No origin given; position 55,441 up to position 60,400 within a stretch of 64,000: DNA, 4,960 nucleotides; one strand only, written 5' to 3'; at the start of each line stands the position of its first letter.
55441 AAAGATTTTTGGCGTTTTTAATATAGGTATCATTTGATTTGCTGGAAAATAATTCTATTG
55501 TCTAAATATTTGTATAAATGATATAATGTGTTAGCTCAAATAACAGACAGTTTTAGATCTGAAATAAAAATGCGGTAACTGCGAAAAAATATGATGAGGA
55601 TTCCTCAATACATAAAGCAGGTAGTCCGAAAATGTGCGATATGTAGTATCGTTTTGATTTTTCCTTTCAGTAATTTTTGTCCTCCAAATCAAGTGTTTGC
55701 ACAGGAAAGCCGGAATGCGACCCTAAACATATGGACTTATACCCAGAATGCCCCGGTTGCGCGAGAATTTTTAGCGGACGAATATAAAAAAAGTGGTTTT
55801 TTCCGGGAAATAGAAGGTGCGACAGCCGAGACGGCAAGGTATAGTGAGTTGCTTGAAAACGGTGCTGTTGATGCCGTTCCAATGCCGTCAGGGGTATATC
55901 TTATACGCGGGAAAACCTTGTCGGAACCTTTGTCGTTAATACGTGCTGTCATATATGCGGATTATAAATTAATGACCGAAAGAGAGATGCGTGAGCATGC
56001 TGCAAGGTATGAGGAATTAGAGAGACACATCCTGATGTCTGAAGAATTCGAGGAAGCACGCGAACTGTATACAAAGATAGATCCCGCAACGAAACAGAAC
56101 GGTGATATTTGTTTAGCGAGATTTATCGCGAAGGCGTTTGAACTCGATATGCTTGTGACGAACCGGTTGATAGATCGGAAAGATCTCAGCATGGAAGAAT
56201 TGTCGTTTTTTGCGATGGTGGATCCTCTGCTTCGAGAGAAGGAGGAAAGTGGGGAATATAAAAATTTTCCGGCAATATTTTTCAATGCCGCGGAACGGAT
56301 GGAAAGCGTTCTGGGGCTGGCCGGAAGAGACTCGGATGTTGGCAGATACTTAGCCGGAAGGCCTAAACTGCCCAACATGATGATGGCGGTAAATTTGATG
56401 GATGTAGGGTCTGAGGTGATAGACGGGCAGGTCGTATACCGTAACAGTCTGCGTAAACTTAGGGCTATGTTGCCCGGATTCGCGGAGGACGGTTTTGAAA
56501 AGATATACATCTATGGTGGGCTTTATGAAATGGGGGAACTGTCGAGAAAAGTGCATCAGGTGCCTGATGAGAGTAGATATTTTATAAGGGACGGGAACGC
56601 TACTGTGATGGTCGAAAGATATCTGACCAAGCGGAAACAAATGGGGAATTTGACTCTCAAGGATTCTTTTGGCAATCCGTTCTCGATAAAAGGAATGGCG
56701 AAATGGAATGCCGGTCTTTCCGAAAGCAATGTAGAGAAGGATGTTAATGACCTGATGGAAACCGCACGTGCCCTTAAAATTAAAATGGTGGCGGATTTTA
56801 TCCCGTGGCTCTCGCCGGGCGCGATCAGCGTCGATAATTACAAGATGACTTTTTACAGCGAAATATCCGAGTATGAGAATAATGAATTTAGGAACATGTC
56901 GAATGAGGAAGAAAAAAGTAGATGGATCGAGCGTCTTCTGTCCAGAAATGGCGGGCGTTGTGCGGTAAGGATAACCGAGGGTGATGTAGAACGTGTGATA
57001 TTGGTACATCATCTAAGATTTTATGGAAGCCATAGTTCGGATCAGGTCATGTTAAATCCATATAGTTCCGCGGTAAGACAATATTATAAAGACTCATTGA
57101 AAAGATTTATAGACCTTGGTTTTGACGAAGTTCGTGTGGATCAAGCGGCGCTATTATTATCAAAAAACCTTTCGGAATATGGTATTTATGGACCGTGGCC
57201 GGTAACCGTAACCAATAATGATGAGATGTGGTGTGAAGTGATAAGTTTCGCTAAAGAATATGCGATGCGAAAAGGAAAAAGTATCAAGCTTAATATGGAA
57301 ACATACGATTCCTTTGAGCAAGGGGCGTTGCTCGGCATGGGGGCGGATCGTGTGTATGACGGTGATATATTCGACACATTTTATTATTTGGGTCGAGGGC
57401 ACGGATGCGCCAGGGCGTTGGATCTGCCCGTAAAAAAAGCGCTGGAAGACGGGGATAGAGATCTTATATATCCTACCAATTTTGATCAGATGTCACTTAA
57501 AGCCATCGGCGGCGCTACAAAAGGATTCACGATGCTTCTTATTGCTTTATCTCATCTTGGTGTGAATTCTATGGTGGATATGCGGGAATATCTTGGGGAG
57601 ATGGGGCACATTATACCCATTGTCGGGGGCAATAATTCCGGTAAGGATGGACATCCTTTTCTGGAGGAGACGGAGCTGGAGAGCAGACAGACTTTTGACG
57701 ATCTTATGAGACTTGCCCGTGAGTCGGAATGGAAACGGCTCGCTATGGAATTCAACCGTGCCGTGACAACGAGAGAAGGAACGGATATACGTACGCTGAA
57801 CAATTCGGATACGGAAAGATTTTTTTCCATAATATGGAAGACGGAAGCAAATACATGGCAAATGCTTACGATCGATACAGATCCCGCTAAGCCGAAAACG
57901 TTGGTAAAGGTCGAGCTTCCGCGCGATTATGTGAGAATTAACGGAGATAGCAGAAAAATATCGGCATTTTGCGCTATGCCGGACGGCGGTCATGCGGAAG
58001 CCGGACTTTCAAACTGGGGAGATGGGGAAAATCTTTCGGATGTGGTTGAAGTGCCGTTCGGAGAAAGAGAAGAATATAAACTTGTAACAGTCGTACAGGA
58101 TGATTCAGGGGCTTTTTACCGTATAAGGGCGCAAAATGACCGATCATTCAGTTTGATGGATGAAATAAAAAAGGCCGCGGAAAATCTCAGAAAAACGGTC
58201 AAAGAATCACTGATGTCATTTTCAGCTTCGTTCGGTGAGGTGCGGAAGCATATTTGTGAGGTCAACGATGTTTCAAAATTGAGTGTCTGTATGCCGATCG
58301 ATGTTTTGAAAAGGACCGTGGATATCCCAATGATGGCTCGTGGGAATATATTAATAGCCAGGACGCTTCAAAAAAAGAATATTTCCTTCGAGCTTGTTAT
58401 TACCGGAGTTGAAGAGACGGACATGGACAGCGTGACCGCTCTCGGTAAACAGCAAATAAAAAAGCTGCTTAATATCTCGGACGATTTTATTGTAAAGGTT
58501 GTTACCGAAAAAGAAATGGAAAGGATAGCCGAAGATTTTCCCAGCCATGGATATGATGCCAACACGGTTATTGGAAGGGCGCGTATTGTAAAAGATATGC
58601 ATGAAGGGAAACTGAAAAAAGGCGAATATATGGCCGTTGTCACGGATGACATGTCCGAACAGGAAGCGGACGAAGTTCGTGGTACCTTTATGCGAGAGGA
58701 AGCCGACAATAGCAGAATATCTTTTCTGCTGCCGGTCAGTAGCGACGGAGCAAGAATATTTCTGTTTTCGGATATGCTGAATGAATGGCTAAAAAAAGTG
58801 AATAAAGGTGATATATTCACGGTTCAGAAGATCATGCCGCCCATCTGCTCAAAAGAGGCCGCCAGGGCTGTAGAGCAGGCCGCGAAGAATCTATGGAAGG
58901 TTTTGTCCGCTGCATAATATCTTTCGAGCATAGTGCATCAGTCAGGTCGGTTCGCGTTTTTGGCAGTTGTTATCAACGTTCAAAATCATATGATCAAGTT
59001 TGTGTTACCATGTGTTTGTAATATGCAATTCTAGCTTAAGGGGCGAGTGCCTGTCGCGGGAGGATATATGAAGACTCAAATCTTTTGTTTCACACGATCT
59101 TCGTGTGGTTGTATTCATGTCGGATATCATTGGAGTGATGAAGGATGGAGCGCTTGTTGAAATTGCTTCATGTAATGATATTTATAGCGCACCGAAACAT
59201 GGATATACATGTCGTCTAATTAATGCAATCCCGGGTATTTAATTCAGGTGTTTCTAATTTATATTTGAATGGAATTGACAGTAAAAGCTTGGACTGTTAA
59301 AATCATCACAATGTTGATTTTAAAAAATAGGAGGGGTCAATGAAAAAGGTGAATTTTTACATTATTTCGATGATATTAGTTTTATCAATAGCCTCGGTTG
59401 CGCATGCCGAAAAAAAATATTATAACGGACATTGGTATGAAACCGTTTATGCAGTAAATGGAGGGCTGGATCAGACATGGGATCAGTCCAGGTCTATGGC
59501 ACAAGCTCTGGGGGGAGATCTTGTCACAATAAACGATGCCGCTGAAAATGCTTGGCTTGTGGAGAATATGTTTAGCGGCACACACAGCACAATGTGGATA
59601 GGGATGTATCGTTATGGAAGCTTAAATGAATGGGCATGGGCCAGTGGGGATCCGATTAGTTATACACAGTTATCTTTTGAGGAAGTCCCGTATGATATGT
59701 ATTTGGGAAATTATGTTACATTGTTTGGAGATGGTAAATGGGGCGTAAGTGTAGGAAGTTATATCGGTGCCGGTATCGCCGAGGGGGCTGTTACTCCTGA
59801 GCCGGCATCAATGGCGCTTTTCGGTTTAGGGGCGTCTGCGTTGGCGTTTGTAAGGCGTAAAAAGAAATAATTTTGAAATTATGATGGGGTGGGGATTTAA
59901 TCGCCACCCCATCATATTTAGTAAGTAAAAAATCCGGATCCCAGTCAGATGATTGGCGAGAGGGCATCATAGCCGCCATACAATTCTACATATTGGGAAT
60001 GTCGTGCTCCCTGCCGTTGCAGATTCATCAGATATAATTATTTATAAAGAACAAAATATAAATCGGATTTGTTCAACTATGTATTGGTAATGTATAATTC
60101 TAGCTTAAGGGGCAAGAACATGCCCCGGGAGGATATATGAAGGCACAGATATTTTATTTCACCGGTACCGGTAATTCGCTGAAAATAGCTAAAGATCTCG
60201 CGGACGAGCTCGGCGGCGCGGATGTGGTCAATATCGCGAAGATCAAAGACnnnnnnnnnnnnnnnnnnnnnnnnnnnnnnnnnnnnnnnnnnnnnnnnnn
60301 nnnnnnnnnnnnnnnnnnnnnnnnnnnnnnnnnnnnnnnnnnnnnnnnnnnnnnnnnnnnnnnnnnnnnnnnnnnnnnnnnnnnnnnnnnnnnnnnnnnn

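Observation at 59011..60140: Rearrangement scar: duplicated gene-leader fused to the 3' end of a lost oppF paralog, bracketing a PEP-CTERM lectin gene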

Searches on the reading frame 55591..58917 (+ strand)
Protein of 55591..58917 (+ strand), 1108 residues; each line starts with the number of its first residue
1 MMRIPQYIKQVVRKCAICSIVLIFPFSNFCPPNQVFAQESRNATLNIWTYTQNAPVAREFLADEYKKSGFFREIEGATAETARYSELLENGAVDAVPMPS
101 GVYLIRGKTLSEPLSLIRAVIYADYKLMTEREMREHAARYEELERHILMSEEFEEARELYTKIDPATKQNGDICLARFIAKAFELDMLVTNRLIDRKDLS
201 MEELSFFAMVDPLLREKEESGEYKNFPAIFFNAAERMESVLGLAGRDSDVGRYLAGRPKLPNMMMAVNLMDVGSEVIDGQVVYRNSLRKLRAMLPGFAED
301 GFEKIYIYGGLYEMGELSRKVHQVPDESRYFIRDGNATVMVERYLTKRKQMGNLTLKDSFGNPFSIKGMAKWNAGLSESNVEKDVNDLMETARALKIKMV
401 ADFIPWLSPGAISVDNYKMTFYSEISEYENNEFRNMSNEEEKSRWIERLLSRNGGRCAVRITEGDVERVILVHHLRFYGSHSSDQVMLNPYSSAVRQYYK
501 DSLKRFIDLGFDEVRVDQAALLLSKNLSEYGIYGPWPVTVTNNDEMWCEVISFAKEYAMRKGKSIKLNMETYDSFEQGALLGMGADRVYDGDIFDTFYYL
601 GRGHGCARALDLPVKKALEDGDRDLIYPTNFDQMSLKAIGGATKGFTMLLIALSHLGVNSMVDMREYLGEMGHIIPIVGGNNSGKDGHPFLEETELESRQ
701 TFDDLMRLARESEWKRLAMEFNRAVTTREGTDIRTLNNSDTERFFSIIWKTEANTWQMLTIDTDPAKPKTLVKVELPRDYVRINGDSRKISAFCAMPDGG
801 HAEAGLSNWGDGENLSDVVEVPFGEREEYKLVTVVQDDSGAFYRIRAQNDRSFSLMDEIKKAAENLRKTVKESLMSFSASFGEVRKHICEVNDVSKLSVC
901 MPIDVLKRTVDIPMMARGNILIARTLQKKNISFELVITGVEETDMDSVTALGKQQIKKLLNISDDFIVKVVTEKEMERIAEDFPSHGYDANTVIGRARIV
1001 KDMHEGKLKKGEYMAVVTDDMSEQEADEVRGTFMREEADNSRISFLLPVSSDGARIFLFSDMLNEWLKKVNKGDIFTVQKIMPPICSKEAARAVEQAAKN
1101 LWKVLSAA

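Call 7: search_protein_families(library=pfam, proteins=[window:55591-58917:+], max_evalue=0.01)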
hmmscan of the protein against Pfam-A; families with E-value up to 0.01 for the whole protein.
window:55591-58917:+ (1108 aa): 0 families

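Call 8: search_protein_families(library=ncbifam, proteins=[window:55591-58917:+], max_evalue=0.01)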
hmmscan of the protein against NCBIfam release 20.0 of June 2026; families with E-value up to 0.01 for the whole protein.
window:55591-58917:+ (1108 aa): 0 families

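Call 18: find_homologous_proteins(query=window:55591-58917:+, max_evalue=0.00001)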
Query window:55591-58917:+ (1108 aa): 1 proteins with E <= 0.00001 among 8000 candidates.
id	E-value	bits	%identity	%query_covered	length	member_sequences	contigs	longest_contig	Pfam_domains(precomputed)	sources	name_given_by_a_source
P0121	0.0e+0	2431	100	97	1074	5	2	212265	-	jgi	-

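Call 42: search_protein_representatives(protein=window:55591-58917:+)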
Query: 1108 residues. Proteins with E-value up to 0.001 (for the whole library): 180; up to 1e-10: 126; up to 1e-30: 82. The best 150 are listed.
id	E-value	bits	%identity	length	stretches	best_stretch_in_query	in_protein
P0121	0.0e+00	2431.3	100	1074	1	35-1108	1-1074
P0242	3.2e-248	843.1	43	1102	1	36-1108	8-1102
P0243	9.6e-116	404.4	43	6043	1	259-784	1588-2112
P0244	2.1e-110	386.7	41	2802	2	257-530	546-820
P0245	1.4e-106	374.1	39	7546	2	259-600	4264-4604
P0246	6.7e-101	355.3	39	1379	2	255-526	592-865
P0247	1.4e-96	341.0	40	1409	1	261-834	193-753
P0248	5.3e-96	339.1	36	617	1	254-784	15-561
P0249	1.2e-95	337.9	40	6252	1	258-779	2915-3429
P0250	3.7e-95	336.3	40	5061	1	259-828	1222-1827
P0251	1.1e-93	331.4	39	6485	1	257-778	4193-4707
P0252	3.1e-90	320.0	36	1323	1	258-878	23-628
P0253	3.4e-90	319.9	42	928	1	246-708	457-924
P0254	7.0e-90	318.8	39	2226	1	264-779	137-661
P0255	1.6e-89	317.6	39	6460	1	261-796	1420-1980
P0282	1.7e-52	195.0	33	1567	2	859-1108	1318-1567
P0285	1.8e-51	191.7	32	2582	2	859-1108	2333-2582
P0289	7.1e-49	183.1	31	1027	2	857-1108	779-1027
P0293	6.1e-48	180.0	33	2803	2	853-1108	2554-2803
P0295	1.2e-46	175.7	33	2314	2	888-1108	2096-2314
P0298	5.4e-46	173.5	32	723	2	876-1108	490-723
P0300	8.4e-44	166.3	34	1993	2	844-1108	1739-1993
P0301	2.1e-43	164.9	33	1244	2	847-1108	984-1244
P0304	2.1e-42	161.6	33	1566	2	861-1108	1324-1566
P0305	3.2e-42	161.0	31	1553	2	891-1108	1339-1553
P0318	1.7e-33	132.2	32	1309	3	859-1108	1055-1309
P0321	1.3e-32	129.2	37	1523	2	883-1108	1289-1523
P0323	3.0e-30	121.4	36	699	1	870-1108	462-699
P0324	9.3e-30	119.8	28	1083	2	857-1108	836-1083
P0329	6.2e-26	107.1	33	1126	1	860-1108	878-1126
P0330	3.5e-25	104.6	31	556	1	829-1108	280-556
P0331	4.0e-25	104.4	33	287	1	890-1108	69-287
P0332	4.8e-25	104.1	34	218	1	893-1108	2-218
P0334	3.2e-24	101.4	34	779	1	811-1108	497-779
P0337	3.6e-22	94.7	33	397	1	856-1108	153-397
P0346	1.6e-18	82.5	33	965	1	886-1108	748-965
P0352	1.0e-16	76.6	31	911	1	893-1108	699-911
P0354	4.0e-16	74.6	33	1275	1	892-1108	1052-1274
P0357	4.9e-15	71.0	29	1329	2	859-1108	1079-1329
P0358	3.4e-14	68.3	29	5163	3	895-1108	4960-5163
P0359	6.6e-14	67.3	32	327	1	882-1108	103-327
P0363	9.9e-12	60.1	28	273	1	882-1108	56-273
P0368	6.2e-10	54.1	33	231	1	894-1108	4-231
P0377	1.1e-08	50.0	29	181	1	928-1108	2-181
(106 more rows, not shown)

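Call 43: search_solved_structures(query=window:55591-58917:+, max_evalue=1)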
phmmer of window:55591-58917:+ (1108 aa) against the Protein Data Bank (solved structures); distinct sequences matched with E-value up to 1: 8.
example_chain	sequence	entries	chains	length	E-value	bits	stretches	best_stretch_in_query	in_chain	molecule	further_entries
3fgx_A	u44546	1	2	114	0.2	12.6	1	188-245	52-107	RBSTP2171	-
1d7f_A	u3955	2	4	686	0.32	12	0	484-519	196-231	CYCLODEXTRIN GLUCANOTRANSFERASE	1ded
1v3k_A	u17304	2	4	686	0.33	12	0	484-518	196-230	Cyclomaltodextrin glucanotransferase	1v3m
1uks_A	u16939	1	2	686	0.33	12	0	484-519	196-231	Cyclomaltodextrin glucanotransferase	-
1v3j_A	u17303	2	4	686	0.34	11.9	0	484-518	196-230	Cyclomaltodextrin glucanotransferase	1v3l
1i75_A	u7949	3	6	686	0.34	11.9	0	484-518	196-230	CYCLODEXTRIN GLUCANOTRANSFERASE | Cyclomaltodextrin glucanotransferase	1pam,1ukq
1ukt_A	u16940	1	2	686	0.35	11.9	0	484-518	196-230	Cyclomaltodextrin glucanotransferase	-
5cm0_A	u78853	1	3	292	0.99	10.4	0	572-620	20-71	Branched-chain transaminase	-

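Call 45: find_encoding_contigs(protein=P0242, flank=8000, max_places=3)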
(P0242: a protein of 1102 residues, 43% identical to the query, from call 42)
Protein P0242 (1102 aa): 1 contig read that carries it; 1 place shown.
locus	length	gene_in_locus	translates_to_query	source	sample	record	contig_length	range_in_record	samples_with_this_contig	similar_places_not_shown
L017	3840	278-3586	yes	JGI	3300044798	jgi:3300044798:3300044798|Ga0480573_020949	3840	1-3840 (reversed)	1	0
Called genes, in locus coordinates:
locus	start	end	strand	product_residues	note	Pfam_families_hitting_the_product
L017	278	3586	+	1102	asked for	-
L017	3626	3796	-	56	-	-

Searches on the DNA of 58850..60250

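Call 6: search_rna_families(source=window, start=58850, end=60250, threshold=evalue, max_evalue=10, show_alignments=3)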
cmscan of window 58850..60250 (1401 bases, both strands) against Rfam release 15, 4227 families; matches with E-value up to 10: 5.
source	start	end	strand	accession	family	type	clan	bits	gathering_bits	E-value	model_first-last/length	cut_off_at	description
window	59880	59918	+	RF03636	MIR4376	Gene; miRNA;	-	19.9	60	0.46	1-88/88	no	MIR4376 microRNA precursor family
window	59876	59919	+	RF03328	mir-606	Gene; miRNA;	-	17.7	80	2.3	21-64/84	no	mir-606 microRNA precursor family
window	59908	59945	-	RF01839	eeev_FSE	Cis-reg; frameshift_element;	-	16.6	80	3.3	1-73/73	no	eastern equine encephalitis ribosomal frameshift element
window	59951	60071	-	RF01639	ceN49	Gene; snRNA; snoRNA; HACA-box;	-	14.8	65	4.9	1-134/134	no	Caenorhabditis snoRNA ceN49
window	59872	59914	+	RF01700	Collinsella-1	Gene; sRNA;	-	10.8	35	6.3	51-93/196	no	Collinsella-1 RNA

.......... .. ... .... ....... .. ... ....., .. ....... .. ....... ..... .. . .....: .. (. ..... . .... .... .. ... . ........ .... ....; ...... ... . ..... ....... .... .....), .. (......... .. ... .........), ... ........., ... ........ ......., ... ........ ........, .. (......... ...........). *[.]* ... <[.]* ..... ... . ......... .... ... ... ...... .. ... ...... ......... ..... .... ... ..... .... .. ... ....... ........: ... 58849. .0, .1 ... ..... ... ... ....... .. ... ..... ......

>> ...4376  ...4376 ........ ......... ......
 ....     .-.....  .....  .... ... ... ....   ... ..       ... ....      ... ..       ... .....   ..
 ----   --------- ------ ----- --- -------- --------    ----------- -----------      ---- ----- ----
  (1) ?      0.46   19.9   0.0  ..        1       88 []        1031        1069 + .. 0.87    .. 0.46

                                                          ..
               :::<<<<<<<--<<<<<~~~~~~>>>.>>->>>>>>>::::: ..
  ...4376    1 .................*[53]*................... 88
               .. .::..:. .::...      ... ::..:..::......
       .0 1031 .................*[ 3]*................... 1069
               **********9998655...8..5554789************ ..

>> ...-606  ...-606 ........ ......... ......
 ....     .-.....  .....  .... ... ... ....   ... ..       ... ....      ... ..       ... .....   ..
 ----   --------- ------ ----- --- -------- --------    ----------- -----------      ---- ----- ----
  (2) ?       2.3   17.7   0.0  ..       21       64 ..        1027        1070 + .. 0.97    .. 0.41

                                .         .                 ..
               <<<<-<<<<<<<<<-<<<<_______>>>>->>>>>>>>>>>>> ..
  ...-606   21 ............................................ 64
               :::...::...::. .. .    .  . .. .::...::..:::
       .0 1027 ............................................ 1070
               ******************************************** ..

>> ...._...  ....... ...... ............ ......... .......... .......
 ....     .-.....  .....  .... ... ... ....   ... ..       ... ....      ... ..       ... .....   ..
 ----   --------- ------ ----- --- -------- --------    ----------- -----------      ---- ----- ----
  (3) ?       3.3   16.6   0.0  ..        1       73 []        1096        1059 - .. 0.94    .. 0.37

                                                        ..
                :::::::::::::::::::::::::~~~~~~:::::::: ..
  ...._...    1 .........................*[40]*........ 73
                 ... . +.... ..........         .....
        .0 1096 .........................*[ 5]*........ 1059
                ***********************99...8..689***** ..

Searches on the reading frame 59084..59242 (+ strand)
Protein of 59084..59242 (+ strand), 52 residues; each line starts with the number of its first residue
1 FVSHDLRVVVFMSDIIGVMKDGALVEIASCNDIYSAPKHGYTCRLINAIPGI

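Call 7: search_protein_families(library=pfam, proteins=[window:59084-59242:+], max_evalue=0.01)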
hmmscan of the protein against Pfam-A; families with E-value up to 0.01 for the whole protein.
window:59084-59242:+ (52 aa): 1 family
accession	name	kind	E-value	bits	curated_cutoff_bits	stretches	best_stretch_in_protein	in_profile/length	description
PF08352.17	oligo_HPY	-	0.00018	22.2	27.1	1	25-51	1-27/65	Oligopeptide/dipeptide transporter, C-terminal region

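Call 8: search_protein_families(library=ncbifam, proteins=[window:59084-59242:+], max_evalue=0.01)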
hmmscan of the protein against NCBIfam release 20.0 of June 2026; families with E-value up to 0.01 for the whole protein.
window:59084-59242:+ (52 aa): 33 families (the best 25 are shown)
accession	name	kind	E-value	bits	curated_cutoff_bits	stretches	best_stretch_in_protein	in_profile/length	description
NF043078.1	MMSYN1_0168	equivalog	1.7e-12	46.8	800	1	1-50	549-598/649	oligopeptide ABC transporter ATP-binding protein OppF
NF047576.1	opine_ATP_CntF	equivalog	6.9e-11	41.9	385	1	1-48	205-252/264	staphylopine uptake ABC transporter ATP-binding protein CntF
NF047578.1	opine_ATP_CntD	equivalog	9.4e-11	41.4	380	1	1-48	205-252/266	staphylopine uptake ABC transporter ATP-binding protein CntD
NF043079.1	MMSYN1_0167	equivalog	3.8e-10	39.2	740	1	1-50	426-475/561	oligopeptide ABC transporter ATP-binding protein OppD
TIGR02770.1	nickel_nikD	equivalog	1.1e-09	38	318.7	1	1-48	181-228/230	nickel import ATP-binding protein NikD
NF011659.0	PRK15079.1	equivalog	1.1e-09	37.5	540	1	1-50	220-269/334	murein tripeptide/oligopeptide ABC transporter ATP binding protein OppF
NF008453.0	PRK11308.1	subfamily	2.1e-09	37.1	408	1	1-52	217-268/334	dipeptide ABC transporter ATP-binding protein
NF011713.0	PRK15134.1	equivalog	9.5e-09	34.4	834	1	1-50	212-261/529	microcin C ABC transporter ATP-binding protein YejF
NF007613.0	PRK10261.1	equivalog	1.3e-08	33.7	1077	1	1-50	224-273/623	glutathione ABC transporter ATP-binding protein GsiA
NF043071.1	DppF_dipep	equivalog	2.2e-08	33.9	660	1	1-50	218-267/331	dipeptide ABC transporter ATP-binding subunit DppF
NF011674.0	PRK15093.1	equivalog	5.2e-08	32.4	627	1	2-51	215-264/330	putrescine export ABC transporter ATP-binding protein SapD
TIGR01187.1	potA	subfamily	5.2e-08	32.3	355.6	1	1-48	156-203/325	polyamine ABC transporter ATP-binding protein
NF008246.0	PRK11022.1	equivalog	1.6e-07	30.7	541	1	2-50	210-258/326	dipeptide ABC transporter ATP-binding protein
NF007010.1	PRK09473.1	subfamily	5.8e-07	28.6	575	1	2-51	207-256/318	oligopeptide ABC transporter ATP-binding protein OppD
NF043075.1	MMSYN1_0197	equivalog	2.8e-06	26.5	550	1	1-46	188-233/341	spermidine/putrescine ABC transporter ATP-binding protein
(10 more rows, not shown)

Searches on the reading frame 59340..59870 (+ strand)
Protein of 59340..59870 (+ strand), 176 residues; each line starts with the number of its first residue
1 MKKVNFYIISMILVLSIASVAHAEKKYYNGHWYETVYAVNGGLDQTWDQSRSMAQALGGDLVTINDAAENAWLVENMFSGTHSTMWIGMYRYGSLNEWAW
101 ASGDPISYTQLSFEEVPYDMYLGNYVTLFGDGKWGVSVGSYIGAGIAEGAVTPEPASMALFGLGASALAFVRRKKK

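Call 7: search_protein_families(library=pfam, proteins=[window:59340-59870:+], max_evalue=0.01)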
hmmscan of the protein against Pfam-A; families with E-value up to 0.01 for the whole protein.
window:59340-59870:+ (176 aa): 2 families
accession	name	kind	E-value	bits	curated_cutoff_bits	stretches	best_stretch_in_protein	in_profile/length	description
PF00059.27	Lectin_C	-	3.2e-07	31.5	22.6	1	45-112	3-69/107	Lectin C-type domain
PF07589.16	PEP-CTERM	-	8.6e-07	29.2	20.7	1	152-173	2-24/24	PEP-CTERM motif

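Call 8: search_protein_families(library=ncbifam, proteins=[window:59340-59870:+], max_evalue=0.01)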
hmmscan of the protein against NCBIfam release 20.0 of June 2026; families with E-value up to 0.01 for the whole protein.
window:59340-59870:+ (176 aa): 7 families
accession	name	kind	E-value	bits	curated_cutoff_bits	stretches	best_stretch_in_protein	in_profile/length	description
TIGR02595.1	PEP_CTERM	domain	1.7e-05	25.3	16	1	152-175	1-23/24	PEP-CTERM sorting domain-containing protein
NF033554.9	floc_PepA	equivalog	3.8e-05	23.6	80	1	153-176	238-261/261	flocculation-associated PEP-CTERM protein PepA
NF041538.1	PEP_EDSA_1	subfamily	0.00015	21.6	100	1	145-175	279-307/307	EDSAP-1 family PEP-CTERM protein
NF038125.1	PEP_CTERM_THxN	subfamily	0.00031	20.4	85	1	146-175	217-246/246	THxN family PEP-CTERM protein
NF038129.1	PEP_NF038129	equivalog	0.00078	19.3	65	1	145-174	164-193/194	NF038129 family PEP-CTERM protein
NF033947.0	PEP-cistern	hypoth_equivalog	0.005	16.6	60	1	110-174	128-195/195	cistern family PEP-CTERM protein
NF038118.1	PEP_CTERM_CCXG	equivalog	0.0063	16.2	90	0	151-175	175-199/199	CCXG family PEP-CTERM protein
